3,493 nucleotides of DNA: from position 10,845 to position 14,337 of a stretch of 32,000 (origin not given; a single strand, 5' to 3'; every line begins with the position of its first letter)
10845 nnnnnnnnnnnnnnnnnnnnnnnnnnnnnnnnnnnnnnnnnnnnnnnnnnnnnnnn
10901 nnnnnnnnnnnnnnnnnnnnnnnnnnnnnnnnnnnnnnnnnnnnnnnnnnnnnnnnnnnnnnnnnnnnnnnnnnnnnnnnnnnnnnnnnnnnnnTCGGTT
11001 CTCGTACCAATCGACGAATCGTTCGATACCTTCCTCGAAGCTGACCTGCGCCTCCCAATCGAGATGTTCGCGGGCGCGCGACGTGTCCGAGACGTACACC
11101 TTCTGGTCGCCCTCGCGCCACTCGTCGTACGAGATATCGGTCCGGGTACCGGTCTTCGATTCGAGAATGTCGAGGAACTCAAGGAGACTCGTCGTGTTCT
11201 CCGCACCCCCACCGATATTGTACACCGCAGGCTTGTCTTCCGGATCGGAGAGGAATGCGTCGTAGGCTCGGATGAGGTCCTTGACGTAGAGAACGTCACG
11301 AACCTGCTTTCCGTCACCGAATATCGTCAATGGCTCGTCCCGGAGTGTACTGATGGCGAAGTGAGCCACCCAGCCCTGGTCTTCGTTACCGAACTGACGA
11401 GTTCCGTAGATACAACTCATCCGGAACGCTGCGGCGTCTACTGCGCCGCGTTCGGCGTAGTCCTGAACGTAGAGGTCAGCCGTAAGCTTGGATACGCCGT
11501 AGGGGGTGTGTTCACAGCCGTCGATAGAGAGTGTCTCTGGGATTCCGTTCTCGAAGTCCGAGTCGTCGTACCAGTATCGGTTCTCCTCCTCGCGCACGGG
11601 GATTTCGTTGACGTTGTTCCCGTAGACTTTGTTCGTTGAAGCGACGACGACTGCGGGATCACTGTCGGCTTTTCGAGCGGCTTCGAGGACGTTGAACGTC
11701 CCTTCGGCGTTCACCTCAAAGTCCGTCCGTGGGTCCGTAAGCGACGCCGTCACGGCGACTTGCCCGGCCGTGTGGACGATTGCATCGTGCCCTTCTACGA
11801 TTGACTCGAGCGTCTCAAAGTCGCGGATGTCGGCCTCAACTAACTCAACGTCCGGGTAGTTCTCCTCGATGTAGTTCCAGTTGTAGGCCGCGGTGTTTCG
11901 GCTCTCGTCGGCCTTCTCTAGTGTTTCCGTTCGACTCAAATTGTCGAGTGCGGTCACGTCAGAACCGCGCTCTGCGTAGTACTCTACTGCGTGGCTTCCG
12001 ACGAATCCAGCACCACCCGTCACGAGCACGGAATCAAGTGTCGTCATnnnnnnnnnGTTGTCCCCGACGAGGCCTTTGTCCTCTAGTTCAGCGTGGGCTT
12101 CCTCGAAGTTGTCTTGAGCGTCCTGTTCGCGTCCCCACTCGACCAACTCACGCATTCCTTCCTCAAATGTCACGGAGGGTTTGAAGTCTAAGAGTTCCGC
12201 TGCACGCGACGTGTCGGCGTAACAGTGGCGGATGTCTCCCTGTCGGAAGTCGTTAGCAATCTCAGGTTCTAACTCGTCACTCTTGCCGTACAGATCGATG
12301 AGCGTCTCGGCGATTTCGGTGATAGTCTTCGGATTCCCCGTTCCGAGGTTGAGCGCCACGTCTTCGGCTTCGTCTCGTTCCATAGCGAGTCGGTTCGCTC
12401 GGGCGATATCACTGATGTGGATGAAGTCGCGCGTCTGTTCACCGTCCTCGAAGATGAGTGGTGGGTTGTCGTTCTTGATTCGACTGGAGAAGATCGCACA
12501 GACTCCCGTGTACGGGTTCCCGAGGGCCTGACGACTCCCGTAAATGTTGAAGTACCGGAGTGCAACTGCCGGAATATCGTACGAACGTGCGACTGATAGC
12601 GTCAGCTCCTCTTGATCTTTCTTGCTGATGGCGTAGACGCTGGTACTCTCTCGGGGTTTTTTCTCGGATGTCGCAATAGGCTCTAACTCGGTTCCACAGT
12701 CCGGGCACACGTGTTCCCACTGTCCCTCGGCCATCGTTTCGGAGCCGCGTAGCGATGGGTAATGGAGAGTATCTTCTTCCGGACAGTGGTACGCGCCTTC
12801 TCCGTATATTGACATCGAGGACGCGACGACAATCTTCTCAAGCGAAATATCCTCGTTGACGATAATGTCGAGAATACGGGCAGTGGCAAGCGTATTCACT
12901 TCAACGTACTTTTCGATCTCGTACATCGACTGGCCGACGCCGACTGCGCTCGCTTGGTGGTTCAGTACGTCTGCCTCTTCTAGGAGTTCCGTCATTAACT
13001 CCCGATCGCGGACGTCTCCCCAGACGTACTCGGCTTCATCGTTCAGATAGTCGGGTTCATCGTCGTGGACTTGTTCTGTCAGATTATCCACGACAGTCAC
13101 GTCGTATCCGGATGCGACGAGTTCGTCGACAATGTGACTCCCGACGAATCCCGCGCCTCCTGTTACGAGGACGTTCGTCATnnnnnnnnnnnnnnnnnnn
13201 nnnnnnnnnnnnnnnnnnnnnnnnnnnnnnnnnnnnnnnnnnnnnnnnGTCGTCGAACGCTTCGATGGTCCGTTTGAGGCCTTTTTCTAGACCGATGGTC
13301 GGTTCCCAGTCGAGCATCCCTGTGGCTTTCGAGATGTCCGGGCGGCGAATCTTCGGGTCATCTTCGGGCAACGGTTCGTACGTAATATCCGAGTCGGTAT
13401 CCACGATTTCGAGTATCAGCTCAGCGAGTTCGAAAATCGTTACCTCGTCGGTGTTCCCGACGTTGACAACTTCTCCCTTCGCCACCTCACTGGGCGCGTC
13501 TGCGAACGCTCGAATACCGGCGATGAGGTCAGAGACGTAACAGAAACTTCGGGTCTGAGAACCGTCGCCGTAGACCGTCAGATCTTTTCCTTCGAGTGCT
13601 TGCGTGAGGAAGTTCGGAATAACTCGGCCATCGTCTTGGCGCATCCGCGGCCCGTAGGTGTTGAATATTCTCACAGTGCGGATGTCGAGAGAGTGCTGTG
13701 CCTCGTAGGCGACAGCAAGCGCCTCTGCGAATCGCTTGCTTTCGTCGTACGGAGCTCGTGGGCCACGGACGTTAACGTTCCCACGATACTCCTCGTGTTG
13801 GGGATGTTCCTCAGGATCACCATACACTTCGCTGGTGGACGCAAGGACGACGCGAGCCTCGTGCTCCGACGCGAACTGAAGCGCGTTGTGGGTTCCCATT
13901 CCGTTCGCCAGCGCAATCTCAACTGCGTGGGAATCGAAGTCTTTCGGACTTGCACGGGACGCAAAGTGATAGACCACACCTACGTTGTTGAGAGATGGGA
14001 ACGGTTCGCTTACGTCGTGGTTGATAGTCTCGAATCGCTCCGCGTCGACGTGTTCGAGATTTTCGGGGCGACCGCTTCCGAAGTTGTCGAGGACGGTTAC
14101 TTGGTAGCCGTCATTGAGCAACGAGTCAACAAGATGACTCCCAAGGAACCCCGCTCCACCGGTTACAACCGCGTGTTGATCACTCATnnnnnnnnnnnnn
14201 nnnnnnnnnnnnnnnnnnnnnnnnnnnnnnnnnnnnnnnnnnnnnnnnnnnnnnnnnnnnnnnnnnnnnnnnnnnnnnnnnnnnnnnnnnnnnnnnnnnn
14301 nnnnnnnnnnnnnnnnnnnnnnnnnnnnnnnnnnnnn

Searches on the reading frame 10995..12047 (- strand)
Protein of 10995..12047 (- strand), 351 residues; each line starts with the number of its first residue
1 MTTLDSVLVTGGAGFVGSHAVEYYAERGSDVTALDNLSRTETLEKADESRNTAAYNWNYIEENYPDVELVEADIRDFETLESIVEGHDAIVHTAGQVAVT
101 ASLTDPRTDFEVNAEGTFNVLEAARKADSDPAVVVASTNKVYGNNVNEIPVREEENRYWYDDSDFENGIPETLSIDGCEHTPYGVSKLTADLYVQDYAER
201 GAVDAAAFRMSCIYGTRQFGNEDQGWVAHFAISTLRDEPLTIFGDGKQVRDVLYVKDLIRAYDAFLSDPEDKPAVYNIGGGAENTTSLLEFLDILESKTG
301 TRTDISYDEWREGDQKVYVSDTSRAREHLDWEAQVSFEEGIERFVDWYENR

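Call 17: search_protein_families(library=pfam, proteins=[window:10995-12047:-], max_evalue=0.001)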
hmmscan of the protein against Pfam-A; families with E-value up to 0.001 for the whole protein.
window:10995-12047:- (351 aa): 8 families
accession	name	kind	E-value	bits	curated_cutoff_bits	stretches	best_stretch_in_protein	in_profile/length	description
PF01370.27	Epimerase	-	1.7e-51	175.4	20.9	1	7-279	1-240/240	NAD dependent epimerase/dehydratase family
PF16363.11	GDP_Man_Dehyd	-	7.5e-49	167.4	27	1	8-343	1-331/332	GDP-mannose 4,6 dehydratase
PF01073.25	3Beta_HSD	-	5.7e-19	68.7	22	1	8-258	1-221/280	3-beta hydroxysteroid dehydrogenase/isomerase family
PF07993.18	NAD_binding_4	-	8.6e-16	58.3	20.1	1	9-231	1-220/258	Male sterility protein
PF04321.23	RmlD_sub_bind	-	1.5e-09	37.8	27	1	7-245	3-178/287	RmlD substrate binding domain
PF02719.21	Polysacc_synt_2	-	2.1e-09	37.4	20.2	1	7-141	1-131/293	Polysaccharide biosynthesis protein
PF13460.12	NAD_binding_10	-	1.5e-07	31.9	27.2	1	11-143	1-103/184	NAD(P)H-binding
PF08659.16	KR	-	5.1e-06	27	22.6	1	7-145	3-144/180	KR domain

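Call 23: search_protein_families(library=ncbifam, proteins=[window:10995-12047:-], max_evalue=0.00001)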
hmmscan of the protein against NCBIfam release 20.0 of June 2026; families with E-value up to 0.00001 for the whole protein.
window:10995-12047:- (351 aa): 29 families (the best 25 are shown)
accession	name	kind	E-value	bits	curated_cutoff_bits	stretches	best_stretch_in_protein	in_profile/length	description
TIGR01181.1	dTDP_gluc_dehyt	equivalog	7.8e-46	156.6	365.1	1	7-350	2-313/321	dTDP-glucose 4,6-dehydratase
TIGR01179.1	galE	equivalog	5.9e-38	130.5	262.3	1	7-350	2-327/332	UDP-glucose 4-epimerase GalE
NF007490.0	PRK10084.1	subfamily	2.5e-29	102.4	649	1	7-349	3-335/361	dTDP-glucose 4,6-dehydratase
TIGR04180.1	EDH_00030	hypoth_equivalog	3.2e-29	101.9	475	1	7-155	1-137/297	NAD-dependent 4,6-dehydratase LegB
NF011728.1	PRK15181.1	equivalog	3.9e-29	101.7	760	1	7-349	18-338/348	Vi polysaccharide biosynthesis UDP-N-acetylglucosaminuronic acid C-4 epimerase TviC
NF007956.0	PRK10675.1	subfamily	5.8e-27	94.7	394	1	6-347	2-328/338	UDP-glucose 4-epimerase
TIGR02622.1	CDP_4_6_dhtase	equivalog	7.1e-26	91.2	278.45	1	6-155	6-146/352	CDP-glucose 4,6-dehydratase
TIGR02197.1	heptose_epim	equivalog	5.2e-25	88.3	274.6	1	7-350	1-315/316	ADP-glyceromanno-heptose 6-epimerase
NF007582.0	PRK10217.1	equivalog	8.7e-22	77.7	698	1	6-348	3-331/355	dTDP-glucose 4,6-dehydratase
NF043036.1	ErythonDh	equivalog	2.9e-19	69.4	325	1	7-149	3-136/321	D-erythronate dehydrogenase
TIGR03466.1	HpnA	hypoth_equivalog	4.4e-15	55.4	367.65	1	6-153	2-128/327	hopanoid-associated sugar epimerase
TIGR01746.1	Thioester-redct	subfamily_domain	7e-13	48.5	213.35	1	7-319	2-301/371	thioester reductase domain-containing protein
NF041015.1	UDPsulfquin_syn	equivalog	2e-12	46.8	575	1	7-306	3-320/384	UDP-sulfoquinovose synthase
TIGR01214.1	rmlD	equivalog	3.3e-11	42.8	224.05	1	7-291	2-218/285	dTDP-4-dehydrorhamnose reductase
NF042422.1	oxyalk_red_OleD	equivalog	5e-11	42.6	580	1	7-153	3-133/329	2-alkyl-3-oxoalkanoate reductase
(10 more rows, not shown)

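Call 67: search_solved_structures(query=window:10995-12047:-, max_evalue=1e-15)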
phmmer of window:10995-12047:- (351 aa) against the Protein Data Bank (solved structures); distinct sequences matched with E-value up to 1e-15: 67 (the best 60 are shown).
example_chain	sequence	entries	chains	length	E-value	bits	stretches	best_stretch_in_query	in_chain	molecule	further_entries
9rl0_E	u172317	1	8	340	1.3e-69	238.1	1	8-349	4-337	CDP-tyvelose 2-epimerase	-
1orr_A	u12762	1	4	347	5.8e-60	206.3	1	6-348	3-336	CDP-tyvelose-2-epimerase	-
4zrm_A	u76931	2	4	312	9.1e-38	133.3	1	6-349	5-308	UDP-glucose 4-epimerase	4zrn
6wjb_A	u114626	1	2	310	9.1e-34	120.2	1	181-344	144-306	NAD-dependent epimerase/dehydratase family protein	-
6wj9_A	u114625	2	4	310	4.2e-33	118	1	181-344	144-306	NAD-dependent epimerase/dehydratase family protein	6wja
6pmh_A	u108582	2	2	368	7.3e-31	110.7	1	7-349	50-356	UDP-glucose 4-epimerase related protein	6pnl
8du1_A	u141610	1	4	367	8.1e-30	107.2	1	5-349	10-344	dTDP-glucose 4,6-dehydratase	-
2hun_A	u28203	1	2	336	2.4e-29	105.7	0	180-348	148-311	336aa long hypothetical dTDP-glucose 4,6-dehydratase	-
7ys8_A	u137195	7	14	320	3.3e-28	101.9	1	7-350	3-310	UDP-glucose 4-epimerase | UDP-glucose 4-epimerase along with EC 5.1.3.2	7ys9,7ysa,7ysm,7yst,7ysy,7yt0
2p5u_A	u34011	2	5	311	5.9e-28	101.1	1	7-348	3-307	UDP-glucose 4-epimerase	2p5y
6bi4_A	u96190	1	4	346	9.7e-28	100.4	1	6-350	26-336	dTDP-glucose 4,6-dehydratase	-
1g1a_A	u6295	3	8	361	1.2e-26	96.8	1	7-348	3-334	DTDP-D-GLUCOSE 4,6-DEHYDRATASE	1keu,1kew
10ke_A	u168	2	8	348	1.3e-26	96.7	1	8-349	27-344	Capsular polysaccharide biosynthesis protein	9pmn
6dnt_A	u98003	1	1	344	1.4e-26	96.5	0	181-348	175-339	NAD-dependent epimerase/dehydratase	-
3ruc_A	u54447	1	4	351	3.2e-26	95.4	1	7-348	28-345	WbgU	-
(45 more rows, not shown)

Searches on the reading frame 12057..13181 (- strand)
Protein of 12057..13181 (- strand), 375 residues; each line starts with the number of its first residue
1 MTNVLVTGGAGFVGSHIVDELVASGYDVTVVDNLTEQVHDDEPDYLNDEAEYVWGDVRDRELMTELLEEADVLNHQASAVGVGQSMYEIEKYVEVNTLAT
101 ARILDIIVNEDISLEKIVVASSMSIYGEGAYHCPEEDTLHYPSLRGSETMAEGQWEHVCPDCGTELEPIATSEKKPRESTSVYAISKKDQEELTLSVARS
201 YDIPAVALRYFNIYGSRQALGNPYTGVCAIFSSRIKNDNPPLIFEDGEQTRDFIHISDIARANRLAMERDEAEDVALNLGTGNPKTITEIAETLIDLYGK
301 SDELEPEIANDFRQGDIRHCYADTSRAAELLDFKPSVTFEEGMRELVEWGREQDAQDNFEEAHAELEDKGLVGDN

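Call 17: search_protein_families(library=pfam, proteins=[window:12057-13181:-], max_evalue=0.001)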
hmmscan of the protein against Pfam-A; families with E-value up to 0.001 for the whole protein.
window:12057-13181:- (375 aa): 9 families
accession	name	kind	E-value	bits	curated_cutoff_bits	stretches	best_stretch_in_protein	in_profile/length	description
PF01370.27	Epimerase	-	5.8e-49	167.1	20.9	2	4-141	1-133/240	NAD dependent epimerase/dehydratase family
PF16363.11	GDP_Man_Dehyd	-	9.4e-46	157.2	27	2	168-345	138-331/332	GDP-mannose 4,6 dehydratase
PF01073.25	3Beta_HSD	-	2.1e-19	70.1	22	1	5-129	1-123/280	3-beta hydroxysteroid dehydrogenase/isomerase family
PF02719.21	Polysacc_synt_2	-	1.9e-14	54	20.2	2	4-121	1-127/293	Polysaccharide biosynthesis protein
PF07993.18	NAD_binding_4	-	1.9e-08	34.2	20.1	1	6-231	1-219/258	Male sterility protein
PF13460.12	NAD_binding_10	-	2.1e-06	28.1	27.2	1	8-129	1-105/184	NAD(P)H-binding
PF00106.31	adh_short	-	2.7e-06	27.4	26.6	1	3-103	2-115/195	short chain dehydrogenase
PF05368.20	NmrA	-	0.0003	20.9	27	1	3-73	4-73/298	NmrA-like family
PF02254.24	TrkA_N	-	0.00089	20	23.8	0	9-66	5-58/116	TrkA-N domain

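Call 23: search_protein_families(library=ncbifam, proteins=[window:12057-13181:-], max_evalue=0.00001)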
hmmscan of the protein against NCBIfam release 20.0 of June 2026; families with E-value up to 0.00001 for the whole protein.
window:12057-13181:- (375 aa): 25 families
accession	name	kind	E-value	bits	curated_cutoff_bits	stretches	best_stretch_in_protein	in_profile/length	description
TIGR01179.1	galE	equivalog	2.3e-43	148.3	262.3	2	3-138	1-137/332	UDP-glucose 4-epimerase GalE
TIGR01181.1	dTDP_gluc_dehyt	equivalog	5.8e-37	127.5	365.1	2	170-354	138-315/321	dTDP-glucose 4,6-dehydratase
TIGR04180.1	EDH_00030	hypoth_equivalog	3.2e-35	121.7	475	2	4-132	1-131/297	NAD-dependent 4,6-dehydratase LegB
TIGR02197.1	heptose_epim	equivalog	8.6e-34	117.1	274.6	2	173-349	128-312/316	ADP-glyceromanno-heptose 6-epimerase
NF011728.1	PRK15181.1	equivalog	2.1e-25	89.5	760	1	179-350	161-337/348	Vi polysaccharide biosynthesis UDP-N-acetylglucosaminuronic acid C-4 epimerase TviC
NF007956.0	PRK10675.1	subfamily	2.9e-25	89.1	394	2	3-129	2-131/338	UDP-glucose 4-epimerase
NF008360.0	PRK11150.1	equivalog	6.2e-20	71.6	452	1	175-324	132-280/310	ADP-glyceromanno-heptose 6-epimerase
NF007490.0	PRK10084.1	subfamily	6.4e-20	71.4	649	1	3-351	2-335/361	dTDP-glucose 4,6-dehydratase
NF007582.0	PRK10217.1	equivalog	2.8e-15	56.3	698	1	173-350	150-331/355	dTDP-glucose 4,6-dehydratase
TIGR03466.1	HpnA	hypoth_equivalog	7e-15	54.7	367.65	1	3-128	2-119/327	hopanoid-associated sugar epimerase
NF043036.1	ErythonDh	equivalog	9e-13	48.1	325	1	3-138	2-141/321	D-erythronate dehydrogenase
NF047922.1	GDPFucSynFcl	equivalog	1.5e-12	47.6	500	1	181-350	132-301/308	GDP-L-fucose synthase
NF042422.1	oxyalk_red_OleD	equivalog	1.8e-11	44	580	1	3-126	2-114/329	2-alkyl-3-oxoalkanoate reductase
TIGR02622.1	CDP_4_6_dhtase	equivalog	2.4e-11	43.4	278.45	1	3-126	6-133/352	CDP-glucose 4,6-dehydratase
NF042423.1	oxyalk_red_Shew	equivalog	1e-10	41.2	580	1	2-129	9-125/331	2-alkyl-3-oxoalkanoate reductase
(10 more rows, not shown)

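Call 66: search_solved_structures(query=window:12057-13181:-, max_evalue=1e-15)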
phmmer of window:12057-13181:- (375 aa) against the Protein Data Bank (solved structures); distinct sequences matched with E-value up to 1e-15: 74 (the best 60 are shown).
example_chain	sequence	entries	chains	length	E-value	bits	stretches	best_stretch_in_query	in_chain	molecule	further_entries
6dnt_A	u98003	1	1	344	2.8e-42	148.2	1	180-350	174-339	NAD-dependent epimerase/dehydratase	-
4zrm_A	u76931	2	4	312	9e-42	146.5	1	178-352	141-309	UDP-glucose 4-epimerase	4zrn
6wjb_A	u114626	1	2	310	2.9e-40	141.6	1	169-346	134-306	NAD-dependent epimerase/dehydratase family protein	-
6wj9_A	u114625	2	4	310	2e-39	138.8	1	172-346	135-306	NAD-dependent epimerase/dehydratase family protein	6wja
6kv9_A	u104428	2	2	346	7e-35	123.9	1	175-352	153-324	MoeE5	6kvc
6bwl_A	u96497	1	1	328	8.4e-32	113.7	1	171-352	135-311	Pal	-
3ru7_A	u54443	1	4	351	7.4e-30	107.3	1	179-349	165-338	WbgU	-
3ru9_A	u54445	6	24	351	7.8e-30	107.3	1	179-349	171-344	WbgU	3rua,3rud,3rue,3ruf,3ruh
3lu1_A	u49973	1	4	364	9.1e-30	107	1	179-349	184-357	WbgU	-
2p5u_A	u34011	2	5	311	1.2e-28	103.4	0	174-348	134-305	UDP-glucose 4-epimerase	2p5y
3ruc_A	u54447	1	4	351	1.9e-28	102.7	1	179-349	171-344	WbgU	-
6zl6_A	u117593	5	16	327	6.9e-28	100.9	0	180-346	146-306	Epimerase domain-containing protein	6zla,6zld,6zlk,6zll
6zlj_A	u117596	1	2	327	1.7e-27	99.6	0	181-346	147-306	Epimerase domain-containing protein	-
6pmh_A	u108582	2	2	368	5.1e-27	98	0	186-352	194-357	UDP-glucose 4-epimerase related protein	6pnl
10ke_A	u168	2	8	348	7.8e-27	97.4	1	178-349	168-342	Capsular polysaccharide biosynthesis protein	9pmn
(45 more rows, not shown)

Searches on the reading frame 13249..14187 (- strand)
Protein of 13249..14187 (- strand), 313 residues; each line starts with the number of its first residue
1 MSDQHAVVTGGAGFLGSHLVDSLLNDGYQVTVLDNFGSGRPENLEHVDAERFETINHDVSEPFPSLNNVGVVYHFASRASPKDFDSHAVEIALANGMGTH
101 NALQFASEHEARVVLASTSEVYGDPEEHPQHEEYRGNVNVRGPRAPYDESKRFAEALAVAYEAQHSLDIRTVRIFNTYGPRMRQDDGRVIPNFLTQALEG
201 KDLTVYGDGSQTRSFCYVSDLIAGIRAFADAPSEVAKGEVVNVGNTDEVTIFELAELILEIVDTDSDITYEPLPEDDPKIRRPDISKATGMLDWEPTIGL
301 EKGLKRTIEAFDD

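Call 17: search_protein_families(library=pfam, proteins=[window:13249-14187:-], max_evalue=0.001)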
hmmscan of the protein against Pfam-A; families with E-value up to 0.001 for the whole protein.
window:13249-14187:- (313 aa): 6 families
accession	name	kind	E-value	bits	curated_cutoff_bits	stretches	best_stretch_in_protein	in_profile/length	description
PF01370.27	Epimerase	-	1.5e-55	188.7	20.9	1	7-244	2-240/240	NAD dependent epimerase/dehydratase family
PF16363.11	GDP_Man_Dehyd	-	1.6e-50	172.9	27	1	8-307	2-332/332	GDP-mannose 4,6 dehydratase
PF01073.25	3Beta_HSD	-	4.3e-14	52.6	22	1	7-221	1-221/280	3-beta hydroxysteroid dehydrogenase/isomerase family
PF04321.23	RmlD_sub_bind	-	1.3e-11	44.6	27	1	7-285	4-255/287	RmlD substrate binding domain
PF07993.18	NAD_binding_4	-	2.4e-11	43.7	20.1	1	67-174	87-204/258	Male sterility protein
PF02719.21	Polysacc_synt_2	-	8.1e-08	32.2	20.2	1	147-265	138-250/293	Polysaccharide biosynthesis protein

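Call 23: search_protein_families(library=ncbifam, proteins=[window:13249-14187:-], max_evalue=0.00001)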
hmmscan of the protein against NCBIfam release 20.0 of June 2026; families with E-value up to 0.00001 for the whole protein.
window:13249-14187:- (313 aa): 24 families
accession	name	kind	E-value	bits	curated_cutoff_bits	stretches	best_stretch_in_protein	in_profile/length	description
TIGR04180.1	EDH_00030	hypoth_equivalog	4.1e-41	141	475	1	7-272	2-266/297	NAD-dependent 4,6-dehydratase LegB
TIGR01181.1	dTDP_gluc_dehyt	equivalog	3.2e-39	134.9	365.1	1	7-310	3-310/321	dTDP-glucose 4,6-dehydratase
TIGR01179.1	galE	equivalog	2.1e-28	99.1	262.3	1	7-304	3-318/332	UDP-glucose 4-epimerase GalE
TIGR02197.1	heptose_epim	equivalog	1.5e-25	90.1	274.6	1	7-308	2-310/316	ADP-glyceromanno-heptose 6-epimerase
NF011728.1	PRK15181.1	equivalog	3.6e-24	85.4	760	1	5-311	17-337/348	Vi polysaccharide biosynthesis UDP-N-acetylglucosaminuronic acid C-4 epimerase TviC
NF008872.0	PRK11908.1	equivalog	6.7e-24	84.6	294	1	7-311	5-335/349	bifunctional UDP-4-keto-pentose/UDP-xylose synthase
NF005998.1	PRK08125.1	equivalog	1.9e-23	82.7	777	1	6-311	318-649/649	bifunctional UDP-4-amino-4-deoxy-L-arabinose formyltransferase/UDP-glucuronic acid oxidase ArnA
NF007490.0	PRK10084.1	subfamily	1.2e-20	73.8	649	1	101-311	116-334/361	dTDP-glucose 4,6-dehydratase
NF007582.0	PRK10217.1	equivalog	8.1e-18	64.6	698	1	101-263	117-271/355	dTDP-glucose 4,6-dehydratase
NF047922.1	GDPFucSynFcl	equivalog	1.5e-17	64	500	1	85-311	71-301/308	GDP-L-fucose synthase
TIGR03466.1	HpnA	hypoth_equivalog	7.8e-14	51.3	367.65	1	5-172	2-165/327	hopanoid-associated sugar epimerase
NF042422.1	oxyalk_red_OleD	equivalog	2.6e-13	50.1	580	1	7-264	4-252/329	2-alkyl-3-oxoalkanoate reductase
NF007956.0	PRK10675.1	subfamily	1.9e-12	47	394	1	6-301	3-319/338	UDP-glucose 4-epimerase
NF008360.0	PRK11150.1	equivalog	2e-12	46.9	452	1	7-275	3-266/310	ADP-glyceromanno-heptose 6-epimerase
TIGR02622.1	CDP_4_6_dhtase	equivalog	2.6e-10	40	278.45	1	3-311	4-330/352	CDP-glucose 4,6-dehydratase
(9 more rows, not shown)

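Call 65: search_solved_structures(query=window:13249-14187:-, max_evalue=1e-20)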
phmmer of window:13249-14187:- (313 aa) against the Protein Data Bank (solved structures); distinct sequences matched with E-value up to 1e-20: 35.
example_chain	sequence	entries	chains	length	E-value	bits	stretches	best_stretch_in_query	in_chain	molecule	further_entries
4gll_A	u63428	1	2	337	1.9e-94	319.8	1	5-311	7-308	UDP-glucuronic acid decarboxylase 1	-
2b69_A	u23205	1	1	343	2e-94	319.7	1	5-311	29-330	UDP-glucuronate decarboxylase 1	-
4m55_A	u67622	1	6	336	9.7e-94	317.5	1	5-311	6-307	UDP-glucuronic acid decarboxylase 1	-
4lk3_A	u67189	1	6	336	1.3e-93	317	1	5-311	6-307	UDP-glucuronic acid decarboxylase 1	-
4zrm_A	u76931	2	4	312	7.1e-37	130.7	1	4-311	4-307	UDP-glucose 4-epimerase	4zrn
6dnt_A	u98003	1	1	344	1.1e-34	123.5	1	1-308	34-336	NAD-dependent epimerase/dehydratase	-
6zl6_A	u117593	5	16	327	1.4e-33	119.9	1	7-306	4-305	Epimerase domain-containing protein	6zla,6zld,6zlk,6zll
6zlj_A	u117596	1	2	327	5e-33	118.1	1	7-306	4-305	Epimerase domain-containing protein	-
7ys8_A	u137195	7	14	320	5.7e-33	117.9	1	5-311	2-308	UDP-glucose 4-epimerase | UDP-glucose 4-epimerase along with EC 5.1.3.2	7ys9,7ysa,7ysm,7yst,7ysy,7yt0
6pmh_A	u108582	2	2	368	9e-33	117.3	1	6-311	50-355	UDP-glucose 4-epimerase related protein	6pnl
6bwl_A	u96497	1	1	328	1.1e-32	117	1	7-309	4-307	Pal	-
8vr2_A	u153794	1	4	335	6.7e-32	114.4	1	6-309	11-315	NAD-dependent epimerase/dehydratase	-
3icp_A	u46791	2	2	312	1.1e-31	113.7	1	6-309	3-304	NAD-dependent epimerase/dehydratase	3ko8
8rdg_A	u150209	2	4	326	5.2e-30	108.2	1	6-265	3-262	SDR family NAD(P)-dependent oxidoreductase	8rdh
6wjb_A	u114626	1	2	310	1e-29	107.2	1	1-305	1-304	NAD-dependent epimerase/dehydratase family protein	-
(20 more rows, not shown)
